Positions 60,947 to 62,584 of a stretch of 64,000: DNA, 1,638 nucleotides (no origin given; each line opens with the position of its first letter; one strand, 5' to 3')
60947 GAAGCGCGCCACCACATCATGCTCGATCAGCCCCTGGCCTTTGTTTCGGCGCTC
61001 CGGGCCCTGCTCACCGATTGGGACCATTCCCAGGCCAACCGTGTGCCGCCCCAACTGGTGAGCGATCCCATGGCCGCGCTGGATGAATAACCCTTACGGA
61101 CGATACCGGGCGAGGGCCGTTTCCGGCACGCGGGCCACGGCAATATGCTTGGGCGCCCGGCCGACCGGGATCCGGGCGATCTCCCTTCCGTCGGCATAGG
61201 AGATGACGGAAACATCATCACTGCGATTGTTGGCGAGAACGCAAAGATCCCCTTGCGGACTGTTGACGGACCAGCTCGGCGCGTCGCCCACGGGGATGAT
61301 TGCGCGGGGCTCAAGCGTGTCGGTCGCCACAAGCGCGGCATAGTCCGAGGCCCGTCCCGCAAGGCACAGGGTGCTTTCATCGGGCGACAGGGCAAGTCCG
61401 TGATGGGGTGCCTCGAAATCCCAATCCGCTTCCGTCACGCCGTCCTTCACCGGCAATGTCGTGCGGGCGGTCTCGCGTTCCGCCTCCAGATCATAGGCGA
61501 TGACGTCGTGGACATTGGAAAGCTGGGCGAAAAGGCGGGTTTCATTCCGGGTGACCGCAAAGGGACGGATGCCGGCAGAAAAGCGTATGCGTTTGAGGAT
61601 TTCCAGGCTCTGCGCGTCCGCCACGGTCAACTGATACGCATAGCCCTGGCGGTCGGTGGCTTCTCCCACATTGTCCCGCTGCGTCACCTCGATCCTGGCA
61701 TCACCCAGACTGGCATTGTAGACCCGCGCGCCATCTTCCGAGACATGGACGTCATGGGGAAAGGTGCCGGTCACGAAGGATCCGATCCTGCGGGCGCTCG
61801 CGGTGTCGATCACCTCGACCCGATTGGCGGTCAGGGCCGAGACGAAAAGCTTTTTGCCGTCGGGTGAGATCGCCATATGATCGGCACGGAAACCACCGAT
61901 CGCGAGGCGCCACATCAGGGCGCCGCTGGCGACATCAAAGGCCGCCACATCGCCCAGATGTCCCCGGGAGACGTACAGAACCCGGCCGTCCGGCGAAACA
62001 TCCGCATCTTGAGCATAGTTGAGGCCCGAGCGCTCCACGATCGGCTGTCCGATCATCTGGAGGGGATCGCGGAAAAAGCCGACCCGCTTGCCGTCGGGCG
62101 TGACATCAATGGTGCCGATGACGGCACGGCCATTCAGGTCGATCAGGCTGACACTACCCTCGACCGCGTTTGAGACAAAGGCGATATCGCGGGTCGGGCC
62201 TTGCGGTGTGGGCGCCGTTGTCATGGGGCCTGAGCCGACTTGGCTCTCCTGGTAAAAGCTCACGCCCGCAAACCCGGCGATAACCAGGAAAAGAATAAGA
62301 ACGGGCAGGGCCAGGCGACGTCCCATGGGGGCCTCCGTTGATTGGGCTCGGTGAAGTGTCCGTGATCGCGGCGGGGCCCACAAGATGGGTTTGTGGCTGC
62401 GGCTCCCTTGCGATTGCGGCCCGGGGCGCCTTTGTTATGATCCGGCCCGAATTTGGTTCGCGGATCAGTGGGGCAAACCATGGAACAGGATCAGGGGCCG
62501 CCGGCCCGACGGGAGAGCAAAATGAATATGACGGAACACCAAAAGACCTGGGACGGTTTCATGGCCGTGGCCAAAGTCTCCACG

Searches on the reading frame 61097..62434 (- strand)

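Call 73: search_protein_families(library=pfam, proteins=[window:61097-62434:-], max_evalue=0.00001)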
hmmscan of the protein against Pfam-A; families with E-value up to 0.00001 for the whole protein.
window:61097-62434:- (446 aa): 2 families
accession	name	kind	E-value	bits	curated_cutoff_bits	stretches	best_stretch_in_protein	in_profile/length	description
PF21783.3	YNCE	-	1.5e-07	31.5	27.1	0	184-232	286-334/339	YNCE-like beta-propeller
PF10282.15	Lactonase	-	2.7e-07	30.6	21.7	0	137-210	242-319/344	Lactonase, 7-bladed beta-propeller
